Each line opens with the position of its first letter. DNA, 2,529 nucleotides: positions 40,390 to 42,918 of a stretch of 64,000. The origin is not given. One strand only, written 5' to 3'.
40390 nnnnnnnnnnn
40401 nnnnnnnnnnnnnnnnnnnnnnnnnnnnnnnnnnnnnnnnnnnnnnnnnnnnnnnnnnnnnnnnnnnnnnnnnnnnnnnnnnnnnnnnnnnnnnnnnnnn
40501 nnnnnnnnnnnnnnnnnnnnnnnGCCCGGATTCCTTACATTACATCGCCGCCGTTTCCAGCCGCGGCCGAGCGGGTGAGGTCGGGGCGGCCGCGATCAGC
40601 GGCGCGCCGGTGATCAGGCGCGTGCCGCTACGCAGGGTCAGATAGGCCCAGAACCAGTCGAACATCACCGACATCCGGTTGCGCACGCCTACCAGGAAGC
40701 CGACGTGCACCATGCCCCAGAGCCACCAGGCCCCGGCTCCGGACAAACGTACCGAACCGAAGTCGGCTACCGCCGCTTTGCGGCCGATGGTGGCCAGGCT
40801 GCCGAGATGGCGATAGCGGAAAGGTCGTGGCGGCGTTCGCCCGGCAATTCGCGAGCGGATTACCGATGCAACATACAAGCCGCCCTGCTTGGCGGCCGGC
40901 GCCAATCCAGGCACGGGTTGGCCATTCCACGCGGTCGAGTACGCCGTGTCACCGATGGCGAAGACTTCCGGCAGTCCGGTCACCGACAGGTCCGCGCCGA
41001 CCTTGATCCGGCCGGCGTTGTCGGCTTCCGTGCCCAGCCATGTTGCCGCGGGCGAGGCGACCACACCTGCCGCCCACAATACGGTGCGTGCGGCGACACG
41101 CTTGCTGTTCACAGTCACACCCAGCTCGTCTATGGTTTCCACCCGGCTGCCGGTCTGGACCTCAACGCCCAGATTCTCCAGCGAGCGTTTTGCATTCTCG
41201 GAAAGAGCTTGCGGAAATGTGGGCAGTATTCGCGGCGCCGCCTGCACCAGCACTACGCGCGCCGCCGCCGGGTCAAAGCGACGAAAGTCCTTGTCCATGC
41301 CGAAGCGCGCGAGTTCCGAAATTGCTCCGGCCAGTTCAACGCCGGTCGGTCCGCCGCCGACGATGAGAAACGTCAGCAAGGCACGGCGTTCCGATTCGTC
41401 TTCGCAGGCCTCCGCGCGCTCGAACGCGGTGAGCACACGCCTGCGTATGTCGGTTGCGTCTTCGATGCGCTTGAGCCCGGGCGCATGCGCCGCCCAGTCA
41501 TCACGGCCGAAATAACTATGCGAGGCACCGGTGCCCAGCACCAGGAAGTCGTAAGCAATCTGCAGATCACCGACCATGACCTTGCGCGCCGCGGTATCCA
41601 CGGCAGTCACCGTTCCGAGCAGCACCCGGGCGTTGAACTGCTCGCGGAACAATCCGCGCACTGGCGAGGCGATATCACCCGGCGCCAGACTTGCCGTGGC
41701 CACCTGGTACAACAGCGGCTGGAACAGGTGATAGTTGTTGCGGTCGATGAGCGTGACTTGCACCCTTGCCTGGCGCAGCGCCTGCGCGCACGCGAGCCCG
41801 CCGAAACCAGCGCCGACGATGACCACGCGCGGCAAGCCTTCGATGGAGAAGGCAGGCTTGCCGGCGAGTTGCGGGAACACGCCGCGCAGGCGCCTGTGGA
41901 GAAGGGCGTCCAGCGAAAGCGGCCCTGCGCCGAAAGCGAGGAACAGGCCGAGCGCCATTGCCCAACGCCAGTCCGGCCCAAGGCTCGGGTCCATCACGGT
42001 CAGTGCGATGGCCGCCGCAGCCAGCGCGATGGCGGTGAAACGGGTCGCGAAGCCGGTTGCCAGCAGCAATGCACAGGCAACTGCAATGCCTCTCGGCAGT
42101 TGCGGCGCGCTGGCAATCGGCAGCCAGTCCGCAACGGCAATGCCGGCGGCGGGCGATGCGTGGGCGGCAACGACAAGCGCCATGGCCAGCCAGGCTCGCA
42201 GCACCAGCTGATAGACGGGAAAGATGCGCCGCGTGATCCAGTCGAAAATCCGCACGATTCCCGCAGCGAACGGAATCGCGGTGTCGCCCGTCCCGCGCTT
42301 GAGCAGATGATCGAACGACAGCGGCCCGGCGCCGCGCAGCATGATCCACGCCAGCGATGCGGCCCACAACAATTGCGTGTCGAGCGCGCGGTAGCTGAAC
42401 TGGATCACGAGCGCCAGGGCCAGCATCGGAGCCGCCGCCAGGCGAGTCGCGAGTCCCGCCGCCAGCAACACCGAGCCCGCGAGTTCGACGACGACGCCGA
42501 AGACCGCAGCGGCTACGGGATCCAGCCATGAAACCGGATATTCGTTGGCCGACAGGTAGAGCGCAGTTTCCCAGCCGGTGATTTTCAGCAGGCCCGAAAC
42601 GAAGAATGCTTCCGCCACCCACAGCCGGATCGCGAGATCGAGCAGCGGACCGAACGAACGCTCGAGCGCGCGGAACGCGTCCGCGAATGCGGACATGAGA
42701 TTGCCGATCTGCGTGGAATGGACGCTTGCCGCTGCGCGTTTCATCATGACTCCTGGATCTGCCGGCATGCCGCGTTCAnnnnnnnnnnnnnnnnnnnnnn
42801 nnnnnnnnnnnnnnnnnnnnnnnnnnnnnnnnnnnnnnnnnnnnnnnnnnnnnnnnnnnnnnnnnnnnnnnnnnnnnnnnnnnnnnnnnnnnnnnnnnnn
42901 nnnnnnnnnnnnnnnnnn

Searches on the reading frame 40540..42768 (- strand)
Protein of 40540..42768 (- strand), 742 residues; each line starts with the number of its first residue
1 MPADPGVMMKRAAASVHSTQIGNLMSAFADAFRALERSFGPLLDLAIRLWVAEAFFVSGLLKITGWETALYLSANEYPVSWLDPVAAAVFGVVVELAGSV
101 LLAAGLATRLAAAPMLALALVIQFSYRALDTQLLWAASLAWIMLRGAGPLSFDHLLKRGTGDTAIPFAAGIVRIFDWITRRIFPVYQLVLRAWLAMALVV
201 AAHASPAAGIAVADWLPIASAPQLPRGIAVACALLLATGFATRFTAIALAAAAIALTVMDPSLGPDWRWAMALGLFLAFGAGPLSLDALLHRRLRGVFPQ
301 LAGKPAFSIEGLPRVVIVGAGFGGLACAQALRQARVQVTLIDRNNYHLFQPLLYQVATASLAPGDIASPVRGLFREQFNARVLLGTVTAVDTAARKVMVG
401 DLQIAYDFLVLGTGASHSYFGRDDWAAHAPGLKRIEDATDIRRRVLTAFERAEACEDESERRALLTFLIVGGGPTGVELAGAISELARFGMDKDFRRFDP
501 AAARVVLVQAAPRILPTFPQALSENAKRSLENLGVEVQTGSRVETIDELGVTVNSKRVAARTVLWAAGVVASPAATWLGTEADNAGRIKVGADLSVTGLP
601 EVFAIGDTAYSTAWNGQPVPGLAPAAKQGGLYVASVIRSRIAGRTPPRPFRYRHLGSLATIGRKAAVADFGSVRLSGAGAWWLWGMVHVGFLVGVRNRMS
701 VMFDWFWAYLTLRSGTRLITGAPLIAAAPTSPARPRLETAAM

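Call 9: search_protein_families(library=pfam, proteins=[window:40540-42768:-])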
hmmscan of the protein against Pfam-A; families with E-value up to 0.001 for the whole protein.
window:40540-42768:- (742 aa): 10 families
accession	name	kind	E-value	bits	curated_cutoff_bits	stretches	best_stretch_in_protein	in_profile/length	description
PF07992.20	Pyr_redox_2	-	3.7e-50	171.4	26.1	1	314-630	2-291/291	Pyridine nucleotide-disulphide oxidoreductase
PF00070.33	Pyr_redox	-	2.1e-18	67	22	2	468-551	3-71/82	Pyridine nucleotide-disulphide oxidoreductase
PF22366.1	NDH2_C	-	1.5e-11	44.7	27.7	1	654-713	1-61/62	NDH2 C-terminal domain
PF07681.17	DoxX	-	7e-11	43.1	23.6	1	44-125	2-82/85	DoxX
PF13450.12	NAD_binding_8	-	5.2e-08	33.5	21.9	1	317-345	1-29/68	NAD(P)-binding Rossmann-like domain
PF01494.25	FAD_binding_3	-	6.6e-06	26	22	0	315-345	4-34/349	FAD binding domain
PF13738.12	Pyr_redox_3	-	1.8e-05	24.6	30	0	316-345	1-31/305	Pyridine nucleotide-disulphide oxidoreductase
PF01266.30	DAO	-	4e-05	23.8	27.9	1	314-344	1-31/353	FAD dependent oxidoreductase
PF00890.30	FAD_binding_2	-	0.00025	20.8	20.4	0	315-346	2-33/414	FAD binding domain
PF03486.20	HI0933_like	-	0.0003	20.7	50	0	314-345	2-33/244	HI0933-like protein Rossmann domain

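Call 31: search_protein_families(library=ncbifam, proteins=[window:40540-42768:-], max_evalue=0.00001)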
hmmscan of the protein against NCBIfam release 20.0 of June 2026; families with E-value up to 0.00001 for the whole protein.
window:40540-42768:- (742 aa): 17 families
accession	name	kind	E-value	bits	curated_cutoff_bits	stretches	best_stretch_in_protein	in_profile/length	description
TIGR03169.1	Nterm_to_SelD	hypoth_equivalog_domain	4e-28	98.8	310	1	379-683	68-353/365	pyridine nucleotide-disulfide oxidoreductase family protein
NF003437.0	PRK04965.1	equivalog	1.7e-15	56.9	392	1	314-625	4-288/378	NADH:flavorubredoxin reductase NorW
TIGR01350.1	lipoamide_DH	equivalog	1.4e-13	50.4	408.8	1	467-637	173-329/461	dihydrolipoyl dehydrogenase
TIGR03385.1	CoA_CoA_reduc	equivalog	8.5e-11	41.3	578.8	0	405-638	103-314/439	CoA-disulfide reductase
NF049943.1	SQR_III_seleno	exception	1.3e-10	40.7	525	1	314-417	2-108/406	type III sulfide quinone reductase, selenoprotein subtype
TIGR04369.1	fusion_not_SelD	hypoth_equivalog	7.3e-10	37.6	700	1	333-613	22-255/701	oxidoreductase/SelD-related fusion protein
NF042949.2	3PPDioc_HcaD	equivalog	1.1e-09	37.6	450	0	386-617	78-284/386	3-phenylpropionate/cinnamic acid dioxygenase ferredoxin--NAD(+) reductase subunit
NF046103.1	NOXase_Strep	equivalog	4.5e-09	35.8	600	1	314-631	1-305/442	H2O-forming NADH oxidase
NF003585.0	PRK05249.1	equivalog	6.5e-09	34.9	465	1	503-630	200-326/464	Si-specific NAD(P)(+) transhydrogenase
TIGR02053.1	MerA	equivalog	2.1e-08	33.6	454.45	1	395-611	119-310/465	mercury(II) reductase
NF007123.0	PRK09564.1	equivalog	1.5e-07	30.5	458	0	388-610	80-285/444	CoA-disulfide reductase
NF004945.0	PRK06292.2-3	equivalog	1.7e-07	30.5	494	0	503-608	195-304/457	dihydrolipoyl dehydrogenase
TIGR01317.1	GOGAT_sm_gam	subfamily_domain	6.6e-07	28.5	447.7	0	314-482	145-301/485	glutamate synthase small subunit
TIGR01988.1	Ubi-OHases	subfamily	9.7e-07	28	224.65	0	315-348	2-36/387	ubiquinone biosynthesis hydroxylase, UbiH/UbiF/VisC/COQ6 family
NF050144.1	matur_HvfX_fam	equivalog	2.3e-06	27.8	80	1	44-123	4-84/165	HvfX family Cu-binding RiPP maturation protein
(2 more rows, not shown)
